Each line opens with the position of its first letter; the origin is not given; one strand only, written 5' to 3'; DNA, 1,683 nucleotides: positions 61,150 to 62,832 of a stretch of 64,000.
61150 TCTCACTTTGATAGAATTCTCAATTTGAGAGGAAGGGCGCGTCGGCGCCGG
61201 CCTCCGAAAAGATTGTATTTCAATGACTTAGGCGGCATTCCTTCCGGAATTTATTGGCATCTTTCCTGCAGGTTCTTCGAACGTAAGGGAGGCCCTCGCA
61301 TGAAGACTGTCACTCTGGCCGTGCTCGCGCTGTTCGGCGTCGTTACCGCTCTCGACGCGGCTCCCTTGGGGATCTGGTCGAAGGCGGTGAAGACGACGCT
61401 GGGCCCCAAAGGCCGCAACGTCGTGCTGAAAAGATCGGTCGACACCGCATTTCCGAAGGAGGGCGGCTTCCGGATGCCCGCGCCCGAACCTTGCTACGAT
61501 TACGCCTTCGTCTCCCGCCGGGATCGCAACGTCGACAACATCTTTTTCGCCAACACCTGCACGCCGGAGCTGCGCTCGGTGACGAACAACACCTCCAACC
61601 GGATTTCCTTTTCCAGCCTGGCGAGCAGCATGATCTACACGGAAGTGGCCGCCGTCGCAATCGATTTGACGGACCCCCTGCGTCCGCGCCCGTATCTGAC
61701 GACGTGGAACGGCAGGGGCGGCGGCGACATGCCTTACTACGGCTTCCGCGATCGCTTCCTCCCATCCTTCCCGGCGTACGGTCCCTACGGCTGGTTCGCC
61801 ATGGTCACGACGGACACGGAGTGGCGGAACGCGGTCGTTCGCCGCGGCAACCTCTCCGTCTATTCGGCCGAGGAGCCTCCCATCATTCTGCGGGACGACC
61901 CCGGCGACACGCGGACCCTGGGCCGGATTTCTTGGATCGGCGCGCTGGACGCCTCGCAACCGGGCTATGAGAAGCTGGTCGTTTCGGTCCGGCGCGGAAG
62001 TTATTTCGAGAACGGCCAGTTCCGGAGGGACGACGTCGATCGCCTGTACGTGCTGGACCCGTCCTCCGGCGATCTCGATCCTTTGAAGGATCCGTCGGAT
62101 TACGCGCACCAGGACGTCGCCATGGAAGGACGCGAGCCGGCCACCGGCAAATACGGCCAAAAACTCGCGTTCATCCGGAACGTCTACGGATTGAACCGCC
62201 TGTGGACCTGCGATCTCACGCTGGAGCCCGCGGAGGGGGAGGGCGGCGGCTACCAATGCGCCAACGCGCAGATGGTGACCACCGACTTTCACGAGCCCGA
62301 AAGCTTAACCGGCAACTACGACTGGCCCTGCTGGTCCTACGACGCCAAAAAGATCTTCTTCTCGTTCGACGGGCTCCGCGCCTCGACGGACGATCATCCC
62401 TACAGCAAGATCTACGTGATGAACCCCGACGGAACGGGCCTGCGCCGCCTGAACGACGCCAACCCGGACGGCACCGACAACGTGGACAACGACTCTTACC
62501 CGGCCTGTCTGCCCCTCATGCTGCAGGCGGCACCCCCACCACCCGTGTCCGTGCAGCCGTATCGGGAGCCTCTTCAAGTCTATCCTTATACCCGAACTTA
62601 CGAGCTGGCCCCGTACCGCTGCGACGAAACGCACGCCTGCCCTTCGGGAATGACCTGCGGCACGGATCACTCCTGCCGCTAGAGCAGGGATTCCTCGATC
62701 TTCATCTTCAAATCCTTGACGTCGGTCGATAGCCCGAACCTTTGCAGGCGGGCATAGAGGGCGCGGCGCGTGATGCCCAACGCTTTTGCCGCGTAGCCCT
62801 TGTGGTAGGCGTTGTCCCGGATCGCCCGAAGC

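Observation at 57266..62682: Sigma-54-driven cluster of five uncharacterised membrane/secreted proteins, candidate novel system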

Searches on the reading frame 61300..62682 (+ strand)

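Call 4: search_protein_families(library=pfam, proteins=[window:61300-62682:+], max_evalue=1)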
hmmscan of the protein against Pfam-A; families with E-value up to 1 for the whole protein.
window:61300-62682:+ (460 aa): 1 family
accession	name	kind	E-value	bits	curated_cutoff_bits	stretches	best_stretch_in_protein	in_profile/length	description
PF00118.29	Cpn60_TCP1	-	0.47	9.5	34.3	1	28-48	3-23/490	TCP-1/cpn60 chaperonin family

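Call 5: search_protein_families(library=ncbifam, proteins=[window:61300-62682:+], max_evalue=1)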
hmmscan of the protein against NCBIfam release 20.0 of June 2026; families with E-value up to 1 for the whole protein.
window:61300-62682:+ (460 aa): 6 families
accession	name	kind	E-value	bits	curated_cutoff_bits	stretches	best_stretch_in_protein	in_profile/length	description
NF009487.0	PRK12849.1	subfamily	0.00031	19.1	352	1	27-49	23-45/543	chaperonin GroEL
NF009488.0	PRK12850.1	subfamily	0.00078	18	475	1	26-47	23-44/544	chaperonin GroEL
TIGR02348.1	GroEL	equivalog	0.0018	16.8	582.1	1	27-47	22-42/526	chaperonin GroEL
NF010704.0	PRK14104.1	subfamily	0.002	16.5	1041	1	24-48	21-45/546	chaperonin GroEL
NF000592.1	PRK00013.1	subfamily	0.0023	16.5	397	1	27-48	22-43/524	chaperonin GroEL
NF009489.0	PRK12851.1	subfamily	0.013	13.9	464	1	27-47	24-44/541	chaperonin GroEL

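Call 32: search_protein_families(library=pfam, proteins=[P0021, L001:11311-12306:+, L001:1362-5417:+, L001:5414-6661:-, L001:6729-8810:+, L001:1054-1365:+, P0008], max_evalue=0.1)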
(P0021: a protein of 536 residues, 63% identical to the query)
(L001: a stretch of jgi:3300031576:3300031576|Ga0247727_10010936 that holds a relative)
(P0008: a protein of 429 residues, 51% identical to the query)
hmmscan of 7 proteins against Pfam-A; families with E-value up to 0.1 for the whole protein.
P0021 (536 aa): 1 family
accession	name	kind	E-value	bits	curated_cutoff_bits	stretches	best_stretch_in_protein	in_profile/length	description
PF00498.31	FHA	-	0.0015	19.4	20.7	1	326-389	15-67/67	FHA domain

L001:11311-12306:+ (331 aa): 0 families

L001:1362-5417:+ (1351 aa): 3 families
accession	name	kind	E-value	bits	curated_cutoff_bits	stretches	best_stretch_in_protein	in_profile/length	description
PF14182.11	YgaB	-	0.014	16.3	27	1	1128-1162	43-76/77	YgaB-like protein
PF20392.3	DUF6687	-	0.061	12.9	27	0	806-917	94-206/339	Family of unknown function (DUF6687)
PF02954.25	HTH_8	-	0.07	13.3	22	0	753-777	8-32/42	Bacterial regulatory protein, Fis family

L001:5414-6661:- (415 aa): 0 families

L001:6729-8810:+ (693 aa): 11 families
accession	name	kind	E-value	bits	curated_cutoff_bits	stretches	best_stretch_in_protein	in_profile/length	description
PF13424.12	TPR_12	-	8.4e-11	42.3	30.1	1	97-162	8-75/77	Tetratricopeptide repeat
PF17874.7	TPR_MalT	-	2.1e-06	27.7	45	1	131-207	39-115/336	MalT-like TPR region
PF07719.23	TPR_2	-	5.6e-06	26.5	27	0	438-462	3-27/34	Tetratricopeptide repeat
PF13374.12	TPR_10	-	7.9e-06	26.2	27.5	0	131-164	1-34/42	Tetratricopeptide repeat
PF14559.12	TPR_19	-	0.00029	21.5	25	0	182-239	1-53/68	Tetratricopeptide repeat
PF13174.12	TPR_6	-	0.0018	19.2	26.3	0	134-160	2-28/33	Tetratricopeptide repeat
PF13428.12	TPR_14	-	0.0034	18.4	23.5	0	134-161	3-30/44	Tetratricopeptide repeat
PF09543.15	DUF2379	-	0.0091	16.9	21.1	0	134-194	35-92/116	Protein of unknown function (DUF2379)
PF05524.18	PEP-utilisers_N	-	0.02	15.5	24.4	0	110-210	6-83/121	PEP-utilising enzyme, N-terminal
PF01535.26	PPR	-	0.026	15.2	25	0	253-269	9-25/31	PPR repeat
PF00515.34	TPR_1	-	0.031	14.5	27.8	0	439-462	4-27/34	Tetratricopeptide repeat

L001:1054-1365:+ (103 aa): 0 families

P0008 (429 aa): 5 families
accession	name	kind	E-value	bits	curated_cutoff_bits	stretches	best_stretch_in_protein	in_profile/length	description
PF07676.18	PD40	-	0.00012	22.4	20.9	0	252-270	13-32/38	WD40-like Beta Propeller Repeat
PF23416.1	DUF7107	-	0.0029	18.3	24.6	1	406-426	26-46/48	Domain of unknown function (DUF7107)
PF01683.23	EB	-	0.0036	17.8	24.3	1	399-427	12-40/52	EB module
PF04706.18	Dickkopf_N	-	0.051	14.3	25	1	406-426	30-50/51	Dickkopf N-terminal cysteine-rich region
PF00095.26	WAP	-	0.069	13.9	20.8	0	403-426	11-34/41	WAP-type (Whey Acidic Protein) 'four-disulfide core'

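Call 43: search_protein_families(library=padloc, proteins=[P0001, P0002, P0003, P0004, P0005, P0007, P0021], max_evalue=0.1)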
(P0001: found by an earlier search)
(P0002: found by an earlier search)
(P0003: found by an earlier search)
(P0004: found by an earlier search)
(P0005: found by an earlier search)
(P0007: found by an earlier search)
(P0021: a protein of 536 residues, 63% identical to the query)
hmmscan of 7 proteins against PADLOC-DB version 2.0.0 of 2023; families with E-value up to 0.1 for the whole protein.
P0001 (222 aa): 0 families

P0002 (485 aa): 0 families

P0003 (184 aa): 0 families

P0004 (344 aa): 0 families

P0005 (460 aa): 0 families

P0007 (291 aa): 0 families

P0021 (536 aa): 0 families

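Call 44: search_protein_families(library=phrogs, proteins=[P0001, P0002, P0003, P0004, P0005, P0007, P0021], max_evalue=0.1)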
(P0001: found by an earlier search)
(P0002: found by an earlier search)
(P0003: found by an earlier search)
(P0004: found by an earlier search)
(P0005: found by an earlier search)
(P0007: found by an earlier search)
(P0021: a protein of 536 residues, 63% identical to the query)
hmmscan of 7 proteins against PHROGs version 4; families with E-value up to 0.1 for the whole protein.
P0001 (222 aa): 0 families

P0002 (485 aa): 0 families

P0003 (184 aa): 0 families

P0004 (344 aa): 0 families

P0005 (460 aa): 1 family
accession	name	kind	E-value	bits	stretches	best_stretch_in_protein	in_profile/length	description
phrog_5725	-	other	0.025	14.1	1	28-48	26-47/540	chaperonin groEL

P0007 (291 aa): 0 families

P0021 (536 aa): 0 families
